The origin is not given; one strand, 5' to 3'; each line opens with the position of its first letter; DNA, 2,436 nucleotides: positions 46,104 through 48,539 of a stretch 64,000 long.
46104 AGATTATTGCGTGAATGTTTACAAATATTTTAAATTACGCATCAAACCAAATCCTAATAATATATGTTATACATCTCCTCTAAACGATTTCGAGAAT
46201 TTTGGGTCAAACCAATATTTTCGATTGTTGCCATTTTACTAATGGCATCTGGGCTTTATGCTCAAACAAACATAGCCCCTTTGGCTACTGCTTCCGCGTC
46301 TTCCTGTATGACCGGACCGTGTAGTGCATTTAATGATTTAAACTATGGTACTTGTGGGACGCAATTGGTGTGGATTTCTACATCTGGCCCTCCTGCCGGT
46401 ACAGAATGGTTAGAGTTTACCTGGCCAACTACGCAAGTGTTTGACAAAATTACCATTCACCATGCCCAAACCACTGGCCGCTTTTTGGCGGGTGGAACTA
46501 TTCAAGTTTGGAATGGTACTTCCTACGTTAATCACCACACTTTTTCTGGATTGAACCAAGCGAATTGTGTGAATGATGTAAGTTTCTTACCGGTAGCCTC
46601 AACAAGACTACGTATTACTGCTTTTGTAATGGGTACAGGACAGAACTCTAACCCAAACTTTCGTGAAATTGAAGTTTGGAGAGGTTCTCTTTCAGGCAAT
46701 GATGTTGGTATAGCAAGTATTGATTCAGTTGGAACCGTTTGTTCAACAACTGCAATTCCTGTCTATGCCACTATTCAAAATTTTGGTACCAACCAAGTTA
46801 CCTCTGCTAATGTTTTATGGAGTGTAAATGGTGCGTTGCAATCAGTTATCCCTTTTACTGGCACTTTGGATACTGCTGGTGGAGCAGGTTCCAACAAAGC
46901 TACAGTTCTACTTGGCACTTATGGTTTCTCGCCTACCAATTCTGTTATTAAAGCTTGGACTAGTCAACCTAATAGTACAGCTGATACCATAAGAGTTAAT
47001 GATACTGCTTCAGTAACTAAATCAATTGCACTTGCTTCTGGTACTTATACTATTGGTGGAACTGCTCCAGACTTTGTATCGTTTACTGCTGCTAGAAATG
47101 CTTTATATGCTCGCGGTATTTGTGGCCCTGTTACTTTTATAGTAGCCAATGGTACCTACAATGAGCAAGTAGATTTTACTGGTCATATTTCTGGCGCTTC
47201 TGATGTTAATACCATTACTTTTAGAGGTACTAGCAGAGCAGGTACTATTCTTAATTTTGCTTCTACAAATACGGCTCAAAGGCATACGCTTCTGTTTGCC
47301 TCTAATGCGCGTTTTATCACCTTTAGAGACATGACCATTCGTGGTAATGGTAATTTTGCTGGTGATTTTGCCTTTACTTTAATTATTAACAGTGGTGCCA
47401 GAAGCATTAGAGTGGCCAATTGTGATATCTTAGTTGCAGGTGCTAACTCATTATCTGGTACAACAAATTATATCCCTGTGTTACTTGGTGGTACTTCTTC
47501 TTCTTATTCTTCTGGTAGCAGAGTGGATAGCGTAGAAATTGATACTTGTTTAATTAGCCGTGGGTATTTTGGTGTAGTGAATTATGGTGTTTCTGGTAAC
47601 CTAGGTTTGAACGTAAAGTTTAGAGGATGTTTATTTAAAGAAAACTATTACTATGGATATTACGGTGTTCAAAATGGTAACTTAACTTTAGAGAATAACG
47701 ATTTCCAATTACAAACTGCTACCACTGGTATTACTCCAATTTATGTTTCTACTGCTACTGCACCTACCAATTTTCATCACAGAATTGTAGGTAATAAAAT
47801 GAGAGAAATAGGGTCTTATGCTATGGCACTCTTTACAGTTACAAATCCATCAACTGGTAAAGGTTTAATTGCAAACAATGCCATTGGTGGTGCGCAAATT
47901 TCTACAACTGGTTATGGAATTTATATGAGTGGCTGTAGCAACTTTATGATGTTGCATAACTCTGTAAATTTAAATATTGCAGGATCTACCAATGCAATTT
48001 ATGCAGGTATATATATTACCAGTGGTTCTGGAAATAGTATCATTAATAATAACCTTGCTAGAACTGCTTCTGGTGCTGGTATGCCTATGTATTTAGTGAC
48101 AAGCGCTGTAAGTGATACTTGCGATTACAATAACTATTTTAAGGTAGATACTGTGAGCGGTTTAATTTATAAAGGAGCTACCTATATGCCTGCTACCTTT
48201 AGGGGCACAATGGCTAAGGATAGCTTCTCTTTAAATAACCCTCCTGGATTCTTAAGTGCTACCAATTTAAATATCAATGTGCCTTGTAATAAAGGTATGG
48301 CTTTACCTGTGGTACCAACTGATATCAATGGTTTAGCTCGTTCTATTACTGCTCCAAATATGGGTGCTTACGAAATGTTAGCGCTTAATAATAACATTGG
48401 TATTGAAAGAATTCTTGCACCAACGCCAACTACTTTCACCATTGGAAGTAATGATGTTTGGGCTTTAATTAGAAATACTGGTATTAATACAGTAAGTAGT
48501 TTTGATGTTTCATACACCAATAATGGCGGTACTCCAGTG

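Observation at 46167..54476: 2769-aa protein combining a discoidin-like lectin domain, three (CARDB + pectin-lyase-fold beta-helix) super-repeats and three Ig-like repeats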

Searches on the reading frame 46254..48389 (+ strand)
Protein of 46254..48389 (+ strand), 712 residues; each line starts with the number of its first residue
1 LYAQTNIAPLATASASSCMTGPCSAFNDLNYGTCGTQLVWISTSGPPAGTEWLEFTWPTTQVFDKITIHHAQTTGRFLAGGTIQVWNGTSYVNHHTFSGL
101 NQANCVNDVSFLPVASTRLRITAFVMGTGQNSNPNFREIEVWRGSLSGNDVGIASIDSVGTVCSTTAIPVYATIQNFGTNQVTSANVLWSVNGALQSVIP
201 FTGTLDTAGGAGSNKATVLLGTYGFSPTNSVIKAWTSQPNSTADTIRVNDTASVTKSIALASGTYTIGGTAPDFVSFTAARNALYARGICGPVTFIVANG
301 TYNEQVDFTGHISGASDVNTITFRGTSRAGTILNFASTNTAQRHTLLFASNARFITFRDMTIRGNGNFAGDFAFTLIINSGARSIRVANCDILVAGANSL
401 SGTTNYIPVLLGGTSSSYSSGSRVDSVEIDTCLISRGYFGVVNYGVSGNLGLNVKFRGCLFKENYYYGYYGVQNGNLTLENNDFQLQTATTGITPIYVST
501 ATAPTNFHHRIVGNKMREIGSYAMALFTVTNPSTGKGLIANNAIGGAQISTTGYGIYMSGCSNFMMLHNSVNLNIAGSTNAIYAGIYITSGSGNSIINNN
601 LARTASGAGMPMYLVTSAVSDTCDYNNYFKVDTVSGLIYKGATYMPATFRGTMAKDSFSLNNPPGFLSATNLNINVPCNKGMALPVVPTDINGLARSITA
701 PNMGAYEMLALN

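Call 28: predict_structure(alignment_id=A1)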
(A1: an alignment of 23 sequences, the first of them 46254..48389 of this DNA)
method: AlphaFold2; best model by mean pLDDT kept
length: 712 residues; sequences in the alignment: 23
mean_pLDDT: 78.9   pTM: 0.65
mean pLDDT of the five models: 78.9, 78.8, 76.2, 75.7, 72.7
residues with pLDDT >= 90: 227; 70-90: 314; 50-70: 97; < 50: 74
segments of 3 or more residues with pLDDT < 50: 1-3, 647-687, 689-712
pLDDT, mean of each block of 10 residues (from residue 1): 70 89 85 73 75 89 89 83 90 92 86 90 85 86 74 78 83 83 88 90 73 80 86 83 63 86 94 95 91 97 91 92 96 78 85 95 76 83 94 75 72 77 90 92 83 92 91 92 83 89 89 86 91 85 76 85 82 60 77 67 71 65 58 65 55 41 46 45 45 41 34 30
secondary structure, 60 per line:
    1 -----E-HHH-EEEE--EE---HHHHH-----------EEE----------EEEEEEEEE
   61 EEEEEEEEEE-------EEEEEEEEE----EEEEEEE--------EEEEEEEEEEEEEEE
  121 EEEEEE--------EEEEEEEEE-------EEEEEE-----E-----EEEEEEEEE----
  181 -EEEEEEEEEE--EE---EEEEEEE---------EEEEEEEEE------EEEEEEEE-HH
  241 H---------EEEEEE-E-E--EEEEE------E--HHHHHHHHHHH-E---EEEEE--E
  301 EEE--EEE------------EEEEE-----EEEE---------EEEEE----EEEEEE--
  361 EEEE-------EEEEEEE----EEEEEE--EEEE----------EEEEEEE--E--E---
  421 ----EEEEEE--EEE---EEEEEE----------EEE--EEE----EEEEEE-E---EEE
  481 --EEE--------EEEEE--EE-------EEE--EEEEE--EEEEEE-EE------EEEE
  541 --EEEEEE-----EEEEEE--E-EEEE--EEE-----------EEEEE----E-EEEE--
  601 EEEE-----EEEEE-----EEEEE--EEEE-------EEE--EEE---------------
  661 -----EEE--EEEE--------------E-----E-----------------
elements in order (helices of 4 or more, strands of 3 or more residues): E12-15 H23-27 E39-41 E52-70 E78-86 E91-97 E106-126 E135-143 E151-156 E168-176 E182-191 E199-205 E215-223 E230-237 E251-256 E263-267 H277-287 E293-297 E300-303 E306-308 E321-325 E331-334 E344-348 E353-358 E361-364 E372-378 E383-388 E391-394 E405-411 E425-430 E433-435 E439-444 E455-457 E460-462 E467-472 E478-480 E483-485 E494-498 E510-512 E515-519 E522-527 E537-540 E543-548 E554-559 E564-567 E570-572 E584-588 E595-598 E601-604 E610-614 E620-624 E627-630 E638-640 E643-645 E666-668 E671-674

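Call 30: fold_search(model_id=the predicted structure, library=pdb)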
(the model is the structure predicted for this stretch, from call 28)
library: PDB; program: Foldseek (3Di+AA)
matches with E <= 10: 1571; with E <= 0.001: 104
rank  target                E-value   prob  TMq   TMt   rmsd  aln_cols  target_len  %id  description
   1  5xnr                  1.5e-05  1.00  0.16  0.28  17.0       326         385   11  Truncated AlyQ with CBM32 and alginate lyase domains (released 2018-06-13)
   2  2ntb_A                1.5e-05  1.00  0.19  0.35  12.1       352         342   13  Crystal structure of pectin methylesterase in complex with hexasaccharide V (released 2007-09-18)
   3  2orz_A                1.8e-05  1.00  0.16  0.34  12.5       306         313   12  Structural Basis for Ligand Binding and Heparin Mediated Activation of Neuropilin (released 2007-04-03)
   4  3cqo_A                2.4e-05  1.00  0.17  0.36  13.3       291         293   14  Crystal structure of a f-lectin (fucolectin) from morone saxatilis (striped bass) serum (released 2009-04-28)
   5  7vul_A                2.4e-05  1.00  0.22  0.24  18.3       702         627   10  Structure of Klebsiella Phage P560 depolymerase (released 2022-11-16)
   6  7vul_B                2.9e-05  0.99  0.19  0.20  19.0       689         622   10  Structure of Klebsiella Phage P560 depolymerase (released 2022-11-16)
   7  6k0v_A                4.1e-05  1.00  0.26  0.31  23.5       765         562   10  Catalytic domain of GH87 alpha-1,3-glucanase D1069A in complex with tetrasaccharides (released 2019-12-25)
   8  2v5d                  4.3e-05  1.00  0.17  0.17   3.3       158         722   19  Structure of a Family 84 Glycoside Hydrolase and a Family 32 Carbohydrate-Binding Module in Tandem from Clostridium perf (released 2009-01-27)
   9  4zy9_A                5.7e-05  1.00  0.16  0.75   3.3       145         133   20  X-ray crystal structure of selenomethionine-labelled V110M mutant of chitosan-binding module 1 derived from chitosanas (released 2016-04-13)
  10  8ayr_B                5.7e-05  1.00  0.15  0.16  13.1       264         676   12  Sialidases and Fucosidases of Akkermansia muciniphila are key for rapid growth on colonic mucin and nutrient sharing a (released 2023-03-01)
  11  1qjv_A                6.8e-05  1.00  0.19  0.36  12.0       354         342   12  Pectin methylesterase PemA from Erwinia chrysanthemi (released 2000-07-14)
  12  2nsp_A                7.1e-05  1.00  0.19  0.36  11.7       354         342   13  Crystal structure of pectin methylesterase D178A mutant in complex with hexasaccharide I (released 2007-09-18)
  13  2v72                  8.5e-05  1.00  0.17  0.78   2.9       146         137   23  The structure of the family 32 CBM from C. perfringens NanJ in complex with galactose (released 2007-08-21)
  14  8ayr_A                8.5e-05  1.00  0.17  0.18  13.4       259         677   12  Sialidases and Fucosidases of Akkermansia muciniphila are key for rapid growth on colonic mucin and nutrient sharing a (released 2023-03-01)
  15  9neh                  1.0e-04  1.00  0.17  0.19  17.9       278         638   12  The 1.48 Angstrom crystal structure of galactose oxidase variant with genetically incorporated Cl2-Tyr495 (released 2026-03-11)
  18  4zxe_A                1.1e-04  1.00  0.16  0.76   3.0       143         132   20  X-ray crystal structure of chitosan-binding module 1 derived from chitosanase/glucanase from Paenibacillus sp. IK-5. (released 2016-04-13)
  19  4zxe_C                1.1e-04  1.00  0.16  0.74   3.2       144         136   19  X-ray crystal structure of chitosan-binding module 1 derived from chitosanase/glucanase from Paenibacillus sp. IK-5. (released 2016-04-13)
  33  2j1a                  2.0e-04  1.00  0.16  0.71   3.4       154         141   19  Structure of CBM32 from Clostridium perfringens beta-N- acetylhexosaminidase GH84C in complex with galactose (released 2006-08-22)
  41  3lei                  2.5e-04  1.00  0.17  0.72   3.6       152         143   17  Lectin Domain of Lectinolysin complexed with Fucose (released 2010-12-29)
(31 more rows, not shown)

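Call 46: search_solved_structures(query=A1, max_evalue=1)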
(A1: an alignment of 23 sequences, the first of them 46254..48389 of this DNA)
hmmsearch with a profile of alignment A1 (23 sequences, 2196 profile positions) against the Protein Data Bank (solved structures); distinct sequences matched with E-value up to 1: 7.
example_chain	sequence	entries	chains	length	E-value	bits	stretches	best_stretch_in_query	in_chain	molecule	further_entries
9whd_A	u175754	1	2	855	6.8e-08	33.1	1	2113-2195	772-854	GH167 glycoside hydrolase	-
5jvk_A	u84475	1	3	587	2.9e-07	31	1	2112-2196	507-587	Uncharacterized protein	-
8glk_D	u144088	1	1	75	1.8e-06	28.3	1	2119-2194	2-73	Endonuclease I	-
8glj_D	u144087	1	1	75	1.2e-05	25.7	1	2119-2196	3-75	Por secretion system C-terminal sorting domain-containing protein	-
8qb1_A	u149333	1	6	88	0.013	15.6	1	2119-2196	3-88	Mirolase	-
2rtt_A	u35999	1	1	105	0.042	13.9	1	1332-1367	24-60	ChiC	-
3gju_A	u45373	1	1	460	0.16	11.9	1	485-612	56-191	Putative aminotransferase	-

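Call 61: fold_search(model_id=the predicted structure, library=viral)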
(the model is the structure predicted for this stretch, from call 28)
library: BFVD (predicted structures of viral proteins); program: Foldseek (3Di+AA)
matches with E <= 10: 1327; with E <= 0.001: 88
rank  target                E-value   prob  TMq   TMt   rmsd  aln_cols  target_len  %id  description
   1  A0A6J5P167            1.2e-09  1.00  0.21  0.12  21.3       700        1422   12  Fibronectin type III [uncultured Caudovirales phage]
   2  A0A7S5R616            2.6e-09  1.00  0.30  0.28  29.5       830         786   10  (no name in the UniProt tables at hand)
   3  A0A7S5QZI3            7.7e-08  1.00  0.20  0.14  22.2       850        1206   10  Pectin lyase fold domain-containing protein [Rhizobium phage RHph_Y2_6]
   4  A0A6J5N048            1.7e-07  1.00  0.26  0.25  31.4       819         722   12  Pectate lyase superfamily protein [uncultured Caudovirales phage]
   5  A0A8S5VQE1            1.2e-06  1.00  0.16  0.19  27.9       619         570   11  (no name in the UniProt tables at hand)
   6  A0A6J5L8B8            1.8e-06  1.00  0.22  0.18  23.4       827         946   10  Uncharacterized protein [uncultured Caudovirales phage]
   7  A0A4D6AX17            1.9e-06  1.00  0.22  0.25  19.9       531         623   11  (no name in the UniProt tables at hand)
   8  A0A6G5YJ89            2.8e-06  1.00  0.22  0.21  25.7       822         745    9  (no name in the UniProt tables at hand)
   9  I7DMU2                3.5e-06  1.00  0.29  0.18  21.6       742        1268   12  Right handed beta helix domain-containing protein [Staphylococcus phage SA11]
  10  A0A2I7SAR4            4.0e-06  1.00  0.18  0.17  23.4       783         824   12  (no name in the UniProt tables at hand)
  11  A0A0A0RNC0            4.8e-06  1.00  0.28  0.26  23.2       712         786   12  Tail spike protein [Bacillus phage Moonbeam]
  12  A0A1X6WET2            5.0e-06  1.00  0.25  0.15  19.5       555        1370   13  (no name in the UniProt tables at hand)
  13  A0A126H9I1            5.5e-06  1.00  0.26  0.25  20.5       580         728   11  Neck passage structure [Lactococcus phage 936 group phage Phi19.3]
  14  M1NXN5                1.8e-05  1.00  0.20  0.14  20.1       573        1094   10  (no name in the UniProt tables at hand)
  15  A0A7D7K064            1.9e-05  1.00  0.31  0.38  11.7       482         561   13  Uncharacterized protein [Pseudomonas phage phiB1_1]
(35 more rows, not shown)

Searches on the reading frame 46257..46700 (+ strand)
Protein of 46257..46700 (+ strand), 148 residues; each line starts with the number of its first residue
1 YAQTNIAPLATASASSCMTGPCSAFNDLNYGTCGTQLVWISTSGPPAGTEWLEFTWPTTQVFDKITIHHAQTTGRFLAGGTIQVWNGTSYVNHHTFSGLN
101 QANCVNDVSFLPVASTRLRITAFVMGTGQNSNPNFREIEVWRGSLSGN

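Call 9: search_protein_families(library=pfam, proteins=[window:46257-46700:+], max_evalue=5)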
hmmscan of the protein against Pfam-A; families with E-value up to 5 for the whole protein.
window:46257-46700:+ (148 aa): 2 families
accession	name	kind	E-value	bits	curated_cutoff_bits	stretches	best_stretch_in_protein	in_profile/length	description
PF24135.1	DUF7402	-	7e-06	26.6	27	1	5-141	1-133/133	Domain of unknown function (DUF7402)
PF00754.31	F5_F8_type_C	-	0.00085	19.9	28.2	1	12-123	2-113/127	F5/8 type C domain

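Call 33: search_protein_families(library=ncbifam, proteins=[window:46257-46700:+], max_evalue=5)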
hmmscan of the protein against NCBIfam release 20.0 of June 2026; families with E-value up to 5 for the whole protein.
window:46257-46700:+ (148 aa): 0 families

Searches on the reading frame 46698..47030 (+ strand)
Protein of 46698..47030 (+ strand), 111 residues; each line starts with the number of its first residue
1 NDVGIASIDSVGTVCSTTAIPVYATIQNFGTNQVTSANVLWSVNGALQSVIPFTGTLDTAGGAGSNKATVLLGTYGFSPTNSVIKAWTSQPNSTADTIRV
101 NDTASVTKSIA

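Call 9: search_protein_families(library=pfam, proteins=[window:46698-47030:+], max_evalue=5)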
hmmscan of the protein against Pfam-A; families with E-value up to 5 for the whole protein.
window:46698-47030:+ (111 aa): 2 families
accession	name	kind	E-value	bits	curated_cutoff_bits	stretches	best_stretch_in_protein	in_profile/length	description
PF07705.17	CARDB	-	0.05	14.2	22.7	1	4-50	5-51/101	CARDB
PF04994.19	TfoX_C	-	0.077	13.6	23.1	1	6-49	22-63/81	TfoX C-terminal domain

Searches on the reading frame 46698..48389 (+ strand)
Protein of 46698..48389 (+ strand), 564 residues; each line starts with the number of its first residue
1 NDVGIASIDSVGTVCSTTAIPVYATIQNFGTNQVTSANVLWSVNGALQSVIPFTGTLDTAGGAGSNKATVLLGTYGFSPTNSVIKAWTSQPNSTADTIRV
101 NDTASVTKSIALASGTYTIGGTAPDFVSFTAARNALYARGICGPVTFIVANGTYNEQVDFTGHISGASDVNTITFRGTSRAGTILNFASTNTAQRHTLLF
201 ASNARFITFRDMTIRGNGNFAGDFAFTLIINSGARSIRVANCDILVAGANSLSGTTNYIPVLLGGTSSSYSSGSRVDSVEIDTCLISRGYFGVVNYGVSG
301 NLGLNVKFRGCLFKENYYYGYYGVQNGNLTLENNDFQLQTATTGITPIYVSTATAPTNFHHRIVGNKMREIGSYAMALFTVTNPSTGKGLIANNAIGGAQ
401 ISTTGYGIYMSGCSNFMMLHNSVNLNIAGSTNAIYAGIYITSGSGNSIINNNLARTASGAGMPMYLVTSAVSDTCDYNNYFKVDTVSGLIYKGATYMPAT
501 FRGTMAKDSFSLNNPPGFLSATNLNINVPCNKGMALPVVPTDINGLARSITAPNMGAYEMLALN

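Call 9: search_protein_families(library=pfam, proteins=[window:47028-48389:+], max_evalue=5)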
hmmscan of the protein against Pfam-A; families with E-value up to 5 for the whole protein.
window:47028-48389:+ (454 aa): 1 family
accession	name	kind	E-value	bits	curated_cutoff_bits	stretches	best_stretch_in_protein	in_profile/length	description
PF13229.12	Beta_helix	-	3.3e-07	30.5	25.9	2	252-356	12-99/158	Right handed beta helix region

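Call 33: search_protein_families(library=ncbifam, proteins=[window:46698-48389:+], max_evalue=5)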
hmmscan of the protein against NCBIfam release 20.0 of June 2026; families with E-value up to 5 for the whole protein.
window:46698-48389:+ (564 aa): 1 family
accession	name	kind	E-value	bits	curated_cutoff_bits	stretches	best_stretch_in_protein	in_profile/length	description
TIGR03804.1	para_beta_helix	repeat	0.084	12.6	19.45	2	435-453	22-39/44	parallel beta-helix repeat protein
